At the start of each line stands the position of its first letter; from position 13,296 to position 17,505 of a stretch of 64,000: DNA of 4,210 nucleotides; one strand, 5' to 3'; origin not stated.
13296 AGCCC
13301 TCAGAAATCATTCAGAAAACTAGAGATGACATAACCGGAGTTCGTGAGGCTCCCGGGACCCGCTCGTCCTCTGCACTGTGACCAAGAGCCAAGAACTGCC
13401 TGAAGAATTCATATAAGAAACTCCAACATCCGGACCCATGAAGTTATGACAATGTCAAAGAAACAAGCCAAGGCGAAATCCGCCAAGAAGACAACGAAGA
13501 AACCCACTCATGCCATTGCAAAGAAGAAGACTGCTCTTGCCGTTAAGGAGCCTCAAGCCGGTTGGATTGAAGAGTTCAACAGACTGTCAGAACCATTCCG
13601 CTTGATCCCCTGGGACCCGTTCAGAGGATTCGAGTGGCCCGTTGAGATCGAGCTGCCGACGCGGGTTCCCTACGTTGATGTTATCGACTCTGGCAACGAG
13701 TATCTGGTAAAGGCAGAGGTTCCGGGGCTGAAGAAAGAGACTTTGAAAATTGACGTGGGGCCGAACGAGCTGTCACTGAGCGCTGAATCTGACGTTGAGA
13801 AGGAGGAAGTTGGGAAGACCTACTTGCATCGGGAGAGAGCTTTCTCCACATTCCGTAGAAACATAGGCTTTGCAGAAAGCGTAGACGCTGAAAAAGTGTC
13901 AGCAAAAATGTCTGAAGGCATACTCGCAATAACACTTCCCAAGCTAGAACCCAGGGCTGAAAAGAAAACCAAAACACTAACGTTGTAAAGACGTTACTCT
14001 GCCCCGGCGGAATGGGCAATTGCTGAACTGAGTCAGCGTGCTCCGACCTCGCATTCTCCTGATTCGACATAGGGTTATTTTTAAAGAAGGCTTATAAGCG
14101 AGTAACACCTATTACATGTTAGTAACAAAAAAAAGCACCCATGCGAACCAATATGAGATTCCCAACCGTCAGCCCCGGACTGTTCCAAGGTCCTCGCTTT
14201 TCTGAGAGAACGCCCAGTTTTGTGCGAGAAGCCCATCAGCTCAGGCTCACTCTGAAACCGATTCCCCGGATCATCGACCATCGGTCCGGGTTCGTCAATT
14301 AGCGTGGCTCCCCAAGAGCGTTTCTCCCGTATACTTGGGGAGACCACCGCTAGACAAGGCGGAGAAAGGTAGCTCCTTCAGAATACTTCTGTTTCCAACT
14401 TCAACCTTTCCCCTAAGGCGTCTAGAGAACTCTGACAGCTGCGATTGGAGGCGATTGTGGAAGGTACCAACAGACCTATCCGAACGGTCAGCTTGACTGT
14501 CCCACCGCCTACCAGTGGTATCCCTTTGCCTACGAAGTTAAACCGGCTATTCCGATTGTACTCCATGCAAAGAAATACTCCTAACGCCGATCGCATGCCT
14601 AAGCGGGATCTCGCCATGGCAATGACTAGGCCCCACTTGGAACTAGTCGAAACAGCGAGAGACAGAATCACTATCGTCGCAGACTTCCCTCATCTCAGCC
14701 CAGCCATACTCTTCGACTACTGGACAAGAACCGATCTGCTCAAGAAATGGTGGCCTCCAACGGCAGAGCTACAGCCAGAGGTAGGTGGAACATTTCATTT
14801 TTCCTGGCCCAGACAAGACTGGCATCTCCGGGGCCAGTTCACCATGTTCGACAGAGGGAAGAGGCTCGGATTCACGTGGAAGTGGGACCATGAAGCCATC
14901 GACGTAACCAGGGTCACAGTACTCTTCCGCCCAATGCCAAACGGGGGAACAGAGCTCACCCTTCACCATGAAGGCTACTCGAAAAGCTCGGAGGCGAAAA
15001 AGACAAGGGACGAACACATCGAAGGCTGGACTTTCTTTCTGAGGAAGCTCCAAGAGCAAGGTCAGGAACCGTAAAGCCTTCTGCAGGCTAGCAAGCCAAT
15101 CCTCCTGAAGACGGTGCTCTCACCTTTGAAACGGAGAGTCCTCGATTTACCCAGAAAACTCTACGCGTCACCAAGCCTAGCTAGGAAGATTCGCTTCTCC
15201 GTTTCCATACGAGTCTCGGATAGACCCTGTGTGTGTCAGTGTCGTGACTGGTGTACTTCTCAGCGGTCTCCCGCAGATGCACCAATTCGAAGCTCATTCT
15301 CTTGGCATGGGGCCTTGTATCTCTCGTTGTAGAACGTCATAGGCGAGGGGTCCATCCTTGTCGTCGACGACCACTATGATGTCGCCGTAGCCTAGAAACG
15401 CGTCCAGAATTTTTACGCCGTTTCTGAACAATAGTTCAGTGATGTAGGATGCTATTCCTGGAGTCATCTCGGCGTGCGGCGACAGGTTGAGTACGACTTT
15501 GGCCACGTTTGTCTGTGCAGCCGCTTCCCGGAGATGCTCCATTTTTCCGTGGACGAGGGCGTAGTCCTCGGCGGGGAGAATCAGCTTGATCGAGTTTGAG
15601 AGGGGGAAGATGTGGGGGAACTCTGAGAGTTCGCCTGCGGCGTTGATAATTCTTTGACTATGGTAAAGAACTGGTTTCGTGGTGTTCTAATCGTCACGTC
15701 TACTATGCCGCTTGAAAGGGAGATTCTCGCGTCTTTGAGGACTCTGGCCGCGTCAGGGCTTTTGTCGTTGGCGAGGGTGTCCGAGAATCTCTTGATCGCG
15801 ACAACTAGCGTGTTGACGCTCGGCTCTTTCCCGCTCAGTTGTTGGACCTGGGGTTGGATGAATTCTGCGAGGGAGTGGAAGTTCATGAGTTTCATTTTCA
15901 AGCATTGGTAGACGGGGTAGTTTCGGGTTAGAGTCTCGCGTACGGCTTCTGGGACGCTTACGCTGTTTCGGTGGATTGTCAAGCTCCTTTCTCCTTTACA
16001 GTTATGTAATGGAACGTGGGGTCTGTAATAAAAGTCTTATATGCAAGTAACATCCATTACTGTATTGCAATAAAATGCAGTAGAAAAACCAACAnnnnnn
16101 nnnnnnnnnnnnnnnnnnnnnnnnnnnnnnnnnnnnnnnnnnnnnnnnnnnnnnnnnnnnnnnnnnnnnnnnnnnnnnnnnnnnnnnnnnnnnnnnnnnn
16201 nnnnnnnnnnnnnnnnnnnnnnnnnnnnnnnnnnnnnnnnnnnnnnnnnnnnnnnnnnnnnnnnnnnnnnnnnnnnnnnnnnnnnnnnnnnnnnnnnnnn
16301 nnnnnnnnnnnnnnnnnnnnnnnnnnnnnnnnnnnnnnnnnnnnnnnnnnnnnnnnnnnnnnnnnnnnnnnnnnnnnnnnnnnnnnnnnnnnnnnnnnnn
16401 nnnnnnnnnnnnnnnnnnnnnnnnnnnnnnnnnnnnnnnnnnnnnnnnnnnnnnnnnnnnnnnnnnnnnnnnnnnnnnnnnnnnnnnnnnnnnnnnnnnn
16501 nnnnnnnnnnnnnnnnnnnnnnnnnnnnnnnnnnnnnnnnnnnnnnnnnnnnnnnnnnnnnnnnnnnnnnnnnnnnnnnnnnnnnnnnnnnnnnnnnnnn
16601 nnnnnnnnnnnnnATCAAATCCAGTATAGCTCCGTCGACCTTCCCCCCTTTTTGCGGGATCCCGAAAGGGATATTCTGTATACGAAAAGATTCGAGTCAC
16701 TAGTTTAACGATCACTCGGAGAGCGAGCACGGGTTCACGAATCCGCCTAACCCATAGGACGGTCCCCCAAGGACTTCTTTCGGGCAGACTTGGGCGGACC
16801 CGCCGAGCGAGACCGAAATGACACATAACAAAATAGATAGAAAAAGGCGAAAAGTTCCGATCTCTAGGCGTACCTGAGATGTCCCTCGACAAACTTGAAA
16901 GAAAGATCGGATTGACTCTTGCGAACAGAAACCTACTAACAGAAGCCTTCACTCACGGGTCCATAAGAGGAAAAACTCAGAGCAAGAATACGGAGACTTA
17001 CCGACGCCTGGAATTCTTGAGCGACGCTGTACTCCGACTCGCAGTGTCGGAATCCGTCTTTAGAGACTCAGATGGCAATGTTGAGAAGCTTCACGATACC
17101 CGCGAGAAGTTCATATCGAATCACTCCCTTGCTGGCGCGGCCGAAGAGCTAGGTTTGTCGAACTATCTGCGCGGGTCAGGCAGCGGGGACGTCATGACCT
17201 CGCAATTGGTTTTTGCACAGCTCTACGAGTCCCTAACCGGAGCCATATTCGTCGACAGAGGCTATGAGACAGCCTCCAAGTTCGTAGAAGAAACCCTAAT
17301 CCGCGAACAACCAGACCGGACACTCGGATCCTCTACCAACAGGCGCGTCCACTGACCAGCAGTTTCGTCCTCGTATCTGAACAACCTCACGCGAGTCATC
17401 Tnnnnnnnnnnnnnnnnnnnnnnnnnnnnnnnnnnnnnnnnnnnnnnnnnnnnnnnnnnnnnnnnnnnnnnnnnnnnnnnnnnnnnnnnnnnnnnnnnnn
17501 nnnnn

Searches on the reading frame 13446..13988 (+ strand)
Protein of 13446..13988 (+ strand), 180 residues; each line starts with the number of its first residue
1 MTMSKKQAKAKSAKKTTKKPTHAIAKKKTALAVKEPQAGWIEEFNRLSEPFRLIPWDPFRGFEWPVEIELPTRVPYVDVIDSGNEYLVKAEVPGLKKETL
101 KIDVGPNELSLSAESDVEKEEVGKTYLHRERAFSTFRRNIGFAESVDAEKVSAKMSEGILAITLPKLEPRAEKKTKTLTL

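Call 14: search_protein_families(library=pfam, proteins=[window:13446-13988:+], max_evalue=0.001)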
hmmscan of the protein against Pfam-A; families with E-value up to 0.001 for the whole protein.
window:13446-13988:+ (180 aa): 1 family
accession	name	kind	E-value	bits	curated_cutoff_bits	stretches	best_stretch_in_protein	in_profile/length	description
PF00011.27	HSP20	-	9.2e-20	71.1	20.8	1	79-177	2-98/102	Hsp20/alpha crystallin family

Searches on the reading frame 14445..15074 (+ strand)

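Call 14: search_protein_families(library=pfam, proteins=[window:14445-15074:+], max_evalue=0.001)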
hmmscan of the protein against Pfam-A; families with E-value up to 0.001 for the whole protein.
window:14445-15074:+ (209 aa): 2 families
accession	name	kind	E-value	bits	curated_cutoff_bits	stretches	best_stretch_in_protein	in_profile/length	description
PF08327.17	AHSA1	-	1.3e-20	74.3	22.1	1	85-204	3-122/125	Activator of Hsp90 ATPase homolog 1-like protein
PF10604.15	Polyketide_cyc2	-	0.0005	20.8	27.4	1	81-177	10-108/142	Polyketide cyclase / dehydrase and lipid transport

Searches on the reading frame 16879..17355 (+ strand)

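Call 14: search_protein_families(library=pfam, proteins=[window:16879-17355:+], max_evalue=0.001)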
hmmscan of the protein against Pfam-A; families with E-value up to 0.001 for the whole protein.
window:16879-17355:+ (158 aa): 2 families
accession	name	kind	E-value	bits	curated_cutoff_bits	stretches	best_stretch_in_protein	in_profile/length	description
PF14622.11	Ribonucleas_3_3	-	9.4e-24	84.5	35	1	16-142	1-126/128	Ribonuclease-III-like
PF00636.31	Ribonuclease_3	-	5.4e-15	56.5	27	1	43-128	2-102/102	Ribonuclease III domain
